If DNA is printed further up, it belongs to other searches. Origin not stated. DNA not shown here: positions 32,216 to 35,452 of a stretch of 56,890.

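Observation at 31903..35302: Orphan two-gene module: acidic 152-aa protein coupled to a 978-aa atypical Hsp70-fold ATPase with unknown N- and C-terminal domains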

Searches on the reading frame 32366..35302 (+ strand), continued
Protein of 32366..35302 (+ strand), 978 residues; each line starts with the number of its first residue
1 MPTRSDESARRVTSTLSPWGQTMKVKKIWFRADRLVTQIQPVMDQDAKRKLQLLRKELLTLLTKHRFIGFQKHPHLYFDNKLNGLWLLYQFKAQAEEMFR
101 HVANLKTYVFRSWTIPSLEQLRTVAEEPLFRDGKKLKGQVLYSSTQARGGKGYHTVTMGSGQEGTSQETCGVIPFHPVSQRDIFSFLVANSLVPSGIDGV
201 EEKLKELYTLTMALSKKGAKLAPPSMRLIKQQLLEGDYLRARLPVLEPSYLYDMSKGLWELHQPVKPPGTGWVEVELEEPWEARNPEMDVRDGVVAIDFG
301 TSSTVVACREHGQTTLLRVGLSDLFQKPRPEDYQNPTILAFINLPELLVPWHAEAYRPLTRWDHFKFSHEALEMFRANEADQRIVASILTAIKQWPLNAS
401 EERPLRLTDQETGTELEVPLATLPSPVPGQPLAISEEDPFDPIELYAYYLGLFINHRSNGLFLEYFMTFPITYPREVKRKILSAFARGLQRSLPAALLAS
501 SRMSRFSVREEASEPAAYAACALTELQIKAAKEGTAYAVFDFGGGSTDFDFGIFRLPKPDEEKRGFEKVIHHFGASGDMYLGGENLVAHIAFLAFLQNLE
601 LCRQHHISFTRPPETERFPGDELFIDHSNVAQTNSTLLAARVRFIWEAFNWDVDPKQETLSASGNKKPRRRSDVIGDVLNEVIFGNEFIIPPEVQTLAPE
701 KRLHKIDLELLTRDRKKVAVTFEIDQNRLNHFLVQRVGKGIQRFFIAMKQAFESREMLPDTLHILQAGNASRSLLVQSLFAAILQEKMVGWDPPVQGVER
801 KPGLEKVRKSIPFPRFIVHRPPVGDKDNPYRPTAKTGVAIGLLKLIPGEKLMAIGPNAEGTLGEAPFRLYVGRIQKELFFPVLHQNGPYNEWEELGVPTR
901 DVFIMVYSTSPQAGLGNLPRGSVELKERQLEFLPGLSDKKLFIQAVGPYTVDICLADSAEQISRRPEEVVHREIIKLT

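Call 18: search_protein_families(library=padloc, proteins=[L078:2187-5294:+, L078:5314-5949:+, L078:5816-6823:+, L078:6839-7438:+, L055:3717-5246:+, L046:2279-4588:+, L046:4599-6821:+, L046:11013-11804:+, L046:8001-10634:+, L078:8001-10013:+], max_evalue=0.05)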
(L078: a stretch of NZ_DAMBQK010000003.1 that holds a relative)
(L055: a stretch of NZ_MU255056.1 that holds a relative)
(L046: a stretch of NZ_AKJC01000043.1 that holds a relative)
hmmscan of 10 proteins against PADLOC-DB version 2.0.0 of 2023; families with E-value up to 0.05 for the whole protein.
L078:2187-5294:+ (1035 aa): 14 families
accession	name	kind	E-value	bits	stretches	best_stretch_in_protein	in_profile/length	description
PDLC04140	mad8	-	9.2e-22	75.9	1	510-885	6-299/314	mads_8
PDLC04103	HerA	-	2.7e-17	60.3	1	745-886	418-557/579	-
PDLC04105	HerA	-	2.8e-16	57.2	2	771-875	421-525/576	-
PDLC04097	HerA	-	5e-13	46.6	1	770-888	476-595/618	-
PDLC04098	HerA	-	8e-12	42.5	1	749-880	504-641/686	-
PDLC04106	HerA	-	9.8e-12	42.2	1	768-887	508-630/667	-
PDLC01055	HerA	-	9.4e-11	39.2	2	725-885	379-524/532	Type III coevolved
PDLC04102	HerA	-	6.5e-10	36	1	742-875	478-609/654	-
PDLC04100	HerA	-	9.3e-10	35.8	1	768-890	439-559/580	-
PDLC02185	HerA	-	2.2e-09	34.6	1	766-886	443-562/585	-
PDLC04104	HerA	-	1.8e-07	28.3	1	772-875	222-326/379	-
PDLC02188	HerA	-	4.2e-07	27.2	1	772-876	431-533/578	-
PDLC02684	DndH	-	0.0009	14.8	1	502-645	1337-1489/1715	DndH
PDLC01579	Cas5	-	0.04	11.6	0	105-151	66-112/204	CAS-I-B; effector_G5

L078:5314-5949:+ (211 aa): 0 families

L078:5816-6823:+ (335 aa): 1 family
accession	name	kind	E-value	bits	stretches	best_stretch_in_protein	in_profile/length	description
PDLC02558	PglZ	-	0.0025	14.1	1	142-272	284-408/666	PglZ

L078:6839-7438:+ (199 aa): 0 families

L055:3717-5246:+ (509 aa): 1 family
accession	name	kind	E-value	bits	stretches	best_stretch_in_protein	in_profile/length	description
PDLC03839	LeoA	-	0.048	10.7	0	47-67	62-81/559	-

L046:2279-4588:+ (769 aa): 2 families
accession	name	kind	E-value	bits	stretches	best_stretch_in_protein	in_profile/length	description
PDLC03839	LeoA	-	2.5e-14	51.3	2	161-472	103-402/559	-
PDLC00582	JetC3|JetC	-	0.015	11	1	325-556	291-518/1472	DUF3584 domain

L046:4599-6821:+ (740 aa): 2 families
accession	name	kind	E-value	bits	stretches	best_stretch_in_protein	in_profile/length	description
PDLC03839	LeoA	-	4.7e-09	33.9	1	32-58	53-79/559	-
PDLC03841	LeoBC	-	5.2e-05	20.6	2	125-183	122-182/601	-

L046:11013-11804:+ (263 aa): 0 families

L046:8001-10634:+ (878 aa): 0 families

L078:8001-10013:+ (671 aa): 0 families

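Call 32: search_protein_families(library=pfam, alignment_id=A1, max_evalue=0.01)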
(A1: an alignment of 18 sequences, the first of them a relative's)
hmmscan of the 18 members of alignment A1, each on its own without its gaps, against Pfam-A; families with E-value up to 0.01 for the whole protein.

A. member 1, P0001 (956 aa): 0 families

B. families by the number of members that match (of 18 scanned): 2 families
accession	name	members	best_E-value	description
PF07603.17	Lcl_C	9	3.4e-07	Lcl C-terminal domain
PF19503.4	DUF6037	1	0.0041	Family of unknown function (DUF6037)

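Call 33: predict_structure(alignment_id=A2)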
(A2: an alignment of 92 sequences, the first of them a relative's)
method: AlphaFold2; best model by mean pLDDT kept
length: 956 residues; sequences in the alignment: 92
mean_pLDDT: 89.5   pTM: 0.77
mean pLDDT of the five models: 89.5, 88.5, 87.2, 87.0, 86.2
residues with pLDDT >= 90: 596; 70-90: 328; 50-70: 26; < 50: 6
segments of 3 or more residues with pLDDT < 50: 17-19, 838-840
pLDDT, mean of each block of 10 residues (from residue 1): 90 63 77 90 92 93 92 91 86 95 91 90 89 94 94 90 86 88 82 61 87 93 93 92 84 92 94 93 94 90 89 95 95 92 93 86 89 81 90 86 84 89 97 93 90 87 96 91 93 93 94 95 89 96 95 84 93 96 94 87 88 92 93 75 81 93 90 93 94 93 96 95 92 92 92 95 92 81 86 92 88 93 93 64 79 94 87 93 92 90 91 88 91 93 90 89
secondary structure, 60 per line:
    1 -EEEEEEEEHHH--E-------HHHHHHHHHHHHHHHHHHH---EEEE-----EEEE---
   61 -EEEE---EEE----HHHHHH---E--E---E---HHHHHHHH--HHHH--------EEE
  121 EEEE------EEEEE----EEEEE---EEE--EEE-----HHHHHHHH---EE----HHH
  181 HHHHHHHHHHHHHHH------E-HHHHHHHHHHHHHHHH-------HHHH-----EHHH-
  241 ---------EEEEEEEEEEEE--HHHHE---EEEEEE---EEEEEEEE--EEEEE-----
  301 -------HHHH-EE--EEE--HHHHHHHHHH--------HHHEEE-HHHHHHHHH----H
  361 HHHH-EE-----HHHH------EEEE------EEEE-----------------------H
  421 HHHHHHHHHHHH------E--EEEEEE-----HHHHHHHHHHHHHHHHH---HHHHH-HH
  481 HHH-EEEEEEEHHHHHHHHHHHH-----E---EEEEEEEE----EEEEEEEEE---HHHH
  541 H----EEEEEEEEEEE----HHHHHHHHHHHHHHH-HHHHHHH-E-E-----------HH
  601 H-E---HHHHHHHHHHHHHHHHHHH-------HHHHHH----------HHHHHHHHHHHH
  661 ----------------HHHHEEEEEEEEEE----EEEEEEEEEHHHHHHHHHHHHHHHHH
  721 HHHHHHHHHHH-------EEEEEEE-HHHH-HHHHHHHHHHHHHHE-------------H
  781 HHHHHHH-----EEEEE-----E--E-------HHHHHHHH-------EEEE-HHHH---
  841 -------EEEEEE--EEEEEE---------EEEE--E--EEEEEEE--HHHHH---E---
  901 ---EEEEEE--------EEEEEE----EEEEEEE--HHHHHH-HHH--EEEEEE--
elements in order (helices of 4 or more, strands of 3 or more residues): E2-9 H23-41 E45-48 E54-57 E62-65 E69-71 H76-81 H96-103 H106-109 E118-124 E131-135 E140-144 E148-150 E153-155 H161-168 H178-195 H204-219 H227-230 E250-261 H264-267 E272-277 E281-288 E291-295 H308-311 E317-319 H322-331 E343-345 H347-355 H360-364 H373-376 E383-386 E393-396 H420-432 E442-447 H453-469 H473-477 H479-483 E485-491 H492-503 E513-520 E525-533 H537-541 E546-556 H561-575 H577-583 H607-625 H633-638 H649-660 H677-680 E681-690 E695-703 H704-731 E739-745 H747-750 H752-765 H780-787 E793-797 H814-821 E829-832 H834-837 E848-853 E856-861 E871-874 E880-886 H889-893 E904-909 E918-923 E928-934 H937-942 E949-954

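Call 35: fold_search(model_id=the predicted structure, library=pdb)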
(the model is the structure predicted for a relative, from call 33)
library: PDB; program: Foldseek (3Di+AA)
matches with E <= 10: 1064; with E <= 0.001: 281
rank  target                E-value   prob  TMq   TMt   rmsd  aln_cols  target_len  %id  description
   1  7kzi_A                5.8e-18  1.00  0.30  0.44  12.1       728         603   12  Intermediate state (QQQ) of near full-length DnaK alternatively fused with a substrate peptide (released 2021-05-12)
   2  7kru_A                2.4e-17  1.00  0.30  0.50  11.6       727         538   12  Stimulating state of a truncated Hsp70 DnaK fused with a substrate peptide (released 2021-09-15)
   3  9a5j_A                3.1e-17  1.00  0.30  0.44  10.2       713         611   11  Integrative model of DNAK-GUDB by crosslinking MS and deep learning (released 2024-09-18)
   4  4ani_C                3.3e-17  1.00  0.24  0.41  28.8       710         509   12  Structural basis for the intermolecular communication between DnaK and GrpE in the DnaK chaperone system from Geobacil (released 2012-05-23)
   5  7kru_B                3.5e-17  1.00  0.30  0.49  11.7       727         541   12  Stimulating state of a truncated Hsp70 DnaK fused with a substrate peptide (released 2021-09-15)
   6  7krv_A                3.7e-17  1.00  0.31  0.51  11.6       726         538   12  Stimulating state of disulfide-bridged Hsp70 DnaK (released 2021-09-15)
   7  7krv_B                8.8e-17  1.00  0.30  0.49  11.6       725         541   12  Stimulating state of disulfide-bridged Hsp70 DnaK (released 2021-09-15)
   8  5obu                  1.6e-16  1.00  0.28  0.47  28.2       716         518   12  Mycoplasma genitalium DnaK deletion mutant lacking SBDalpha in complex with AMPPNP. (released 2018-05-09)
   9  7kzu                  2.1e-16  1.00  0.30  0.50  10.4       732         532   12  Quasi-intermediate state (Q) of a truncated Hsp70 DnaK fused with a substrate peptide (released 2021-05-12)
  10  7odi                  2.2e-16  1.00  0.26  0.43  15.8       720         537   12  Crystal structure of bovine Hsc70(aa1-554)E213A/D214A in complex with methanesulfonamide (released 2022-06-01)
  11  7o6r                  2.4e-16  1.00  0.26  0.42  15.4       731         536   10  Crystal structure of bovine Hsc70(aa1-554)E213A/D214A in complex with 1H-Indazole (released 2022-05-04)
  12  7krt_A                3.3e-16  1.00  0.30  0.46  11.3       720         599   12  Restraining state of a truncated Hsp70 DnaK (released 2021-09-15)
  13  9bls_A                3.9e-16  1.00  0.24  0.36  27.9       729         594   13  Structure of the human mitochondrial Hsp70 (mortalin; R126W mutant) bound to nucleotide exchange factor GrpEL1 (WT) (released 2025-01-15)
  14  4b9q_A                4.1e-16  1.00  0.31  0.46  10.4       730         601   12  Open conformation of ATP-bound Hsp70 homolog DnaK (released 2012-11-14)
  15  1yuw                  4.1e-16  1.00  0.26  0.42  15.3       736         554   12  crystal structure of bovine hsc70(aa1-554)E213A/D214A mutant (released 2005-10-04)
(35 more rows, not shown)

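Call 42: search_dna_similar(query=P0081, collection=plasmids, mode=protein, max_rows=15)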
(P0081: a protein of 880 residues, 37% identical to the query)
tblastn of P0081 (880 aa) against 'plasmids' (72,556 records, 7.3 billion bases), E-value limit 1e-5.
Records with a match: 2; places in all: 3; records where one place covers at least 80% of the query: 1.
Best place of each record, by identity: <60% 2.
By first word of the organism name: Acinetobacter 1; Helicobacter 1.
By predicted mobility (MOB-suite, as given by PLSDB): mobilizable 1; non-mobilizable 1.
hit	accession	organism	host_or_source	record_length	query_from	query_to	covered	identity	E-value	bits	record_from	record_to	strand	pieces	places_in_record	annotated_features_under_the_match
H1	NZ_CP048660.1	Acinetobacter piscicola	Pig,feces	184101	26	860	95%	42.2%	0e+0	599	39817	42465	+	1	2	hypothetical protein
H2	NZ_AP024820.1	Helicobacter sp. NHP19-012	Felis catus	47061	187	677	56%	28.8%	4e-30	137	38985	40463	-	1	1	hypothetical protein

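Call 43: search_dna_similar(query=P0081, collection=phages, mode=protein, max_rows=10)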
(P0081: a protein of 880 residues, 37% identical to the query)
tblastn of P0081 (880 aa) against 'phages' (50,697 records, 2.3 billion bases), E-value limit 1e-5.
No match.

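Call 45: get_annotated_region(hit=H1, flank=9000)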
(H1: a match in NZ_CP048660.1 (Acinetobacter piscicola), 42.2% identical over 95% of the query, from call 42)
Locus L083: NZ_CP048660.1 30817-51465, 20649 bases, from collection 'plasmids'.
description: Acinetobacter piscicola strain YH12207_T plasmid pYH12207-1, complete sequence
organism: Acinetobacter piscicola (NCBI taxid 2006115)
taxonomy: Bacteria; Pseudomonadota; Gammaproteobacteria; Moraxellales; Moraxellaceae; Acinetobacter; Acinetobacter piscicola
host: -; source: Pig,feces; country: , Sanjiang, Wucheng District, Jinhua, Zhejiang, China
typing (MOB-suite, as given by PLSDB): mobilizable; relaxase MOBP,MOBP
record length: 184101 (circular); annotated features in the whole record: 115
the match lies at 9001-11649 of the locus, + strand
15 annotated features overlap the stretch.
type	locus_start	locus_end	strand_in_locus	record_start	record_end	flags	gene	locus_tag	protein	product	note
CDS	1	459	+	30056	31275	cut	-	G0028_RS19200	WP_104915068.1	IS3 family transposase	-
CDS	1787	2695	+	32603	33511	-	-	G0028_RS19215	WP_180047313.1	WYL domain-containing protein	-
CDS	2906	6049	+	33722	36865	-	-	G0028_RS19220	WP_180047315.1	ATP-binding protein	-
CDS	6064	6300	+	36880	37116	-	-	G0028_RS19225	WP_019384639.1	hypothetical protein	-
CDS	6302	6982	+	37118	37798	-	-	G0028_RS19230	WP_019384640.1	hypothetical protein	-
CDS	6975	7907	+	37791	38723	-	-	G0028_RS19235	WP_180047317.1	hypothetical protein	-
CDS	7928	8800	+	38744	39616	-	-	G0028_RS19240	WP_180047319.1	hypothetical protein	-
CDS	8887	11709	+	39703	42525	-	-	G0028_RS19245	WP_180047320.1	hypothetical protein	-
CDS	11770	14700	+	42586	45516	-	-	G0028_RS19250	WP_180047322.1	hypothetical protein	-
CDS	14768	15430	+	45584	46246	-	-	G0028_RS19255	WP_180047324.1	HEPN domain-containing protein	-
CDS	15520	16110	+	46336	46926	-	-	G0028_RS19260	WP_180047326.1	dynamin family protein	-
CDS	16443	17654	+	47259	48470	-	-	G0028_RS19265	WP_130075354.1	tyrosine-type recombinase/integrase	GO:0015074 - DNA integration [Evidence IEA]; GO:0006310 - DNA recombination [Evidence IEA]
CDS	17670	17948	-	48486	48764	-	-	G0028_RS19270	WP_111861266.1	helix-turn-helix transcriptional regulator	-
CDS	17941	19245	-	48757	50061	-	-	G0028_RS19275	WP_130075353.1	HipA domain-containing protein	-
CDS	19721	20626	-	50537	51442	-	-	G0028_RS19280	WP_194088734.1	IS982 family transposase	-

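Call 55: find_encoding_contigs(protein=P0001, flank=10000, max_places=2)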
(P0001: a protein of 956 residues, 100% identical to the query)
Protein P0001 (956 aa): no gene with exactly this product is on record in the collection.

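Call 57: find_encoding_contigs(protein=P0010, flank=8000, max_places=1)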
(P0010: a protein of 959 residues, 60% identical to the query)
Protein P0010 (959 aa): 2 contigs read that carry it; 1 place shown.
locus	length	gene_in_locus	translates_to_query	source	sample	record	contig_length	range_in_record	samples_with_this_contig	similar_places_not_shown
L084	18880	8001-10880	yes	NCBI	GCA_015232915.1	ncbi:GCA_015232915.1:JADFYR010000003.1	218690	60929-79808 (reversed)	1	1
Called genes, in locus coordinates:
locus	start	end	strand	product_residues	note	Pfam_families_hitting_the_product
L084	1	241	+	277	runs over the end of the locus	PF00590:TP_methylase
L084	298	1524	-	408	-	PF11741:AMIN, PF01520:Amidase_3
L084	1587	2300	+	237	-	PF13489:Methyltransf_23, PF01209:Ubie_methyltran, PF02353:CMAS, PF13847:Methyltransf_31, PF08241:Methyltransf_11, PF08242:Methyltransf_12, PF13649:Methyltransf_25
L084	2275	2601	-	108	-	PF20082:DUF6476 (faint)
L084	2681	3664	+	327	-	PF00849:PseudoU_synth_2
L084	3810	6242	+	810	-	PF00989:PAS, PF08448:PAS_4 (weak), PF13426:PAS_9 (weak), PF00512:HisKA, PF02518:HATPase_c, PF24896:Receiver_CRE1 (faint), PF00072:Response_reg, PF01627:Hpt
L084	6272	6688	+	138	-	-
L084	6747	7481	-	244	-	-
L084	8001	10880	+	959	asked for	-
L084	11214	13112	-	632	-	PF02518:HATPase_c, PF13589:HATPase_c_3, PF01119:DNA_mis_repair, PF08676:MutL_C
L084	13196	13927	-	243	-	PF01479:S4, PF13275:S4_2 (faint), PF00849:PseudoU_synth_2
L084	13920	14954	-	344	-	PF00579:tRNA-synt_1b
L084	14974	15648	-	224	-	PF02163:Peptidase_M50 (weak)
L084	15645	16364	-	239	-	PF00005:ABC_tran, PF13304:AAA_21 (faint)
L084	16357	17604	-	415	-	PF12704:MacB_PCD, PF02687:FtsX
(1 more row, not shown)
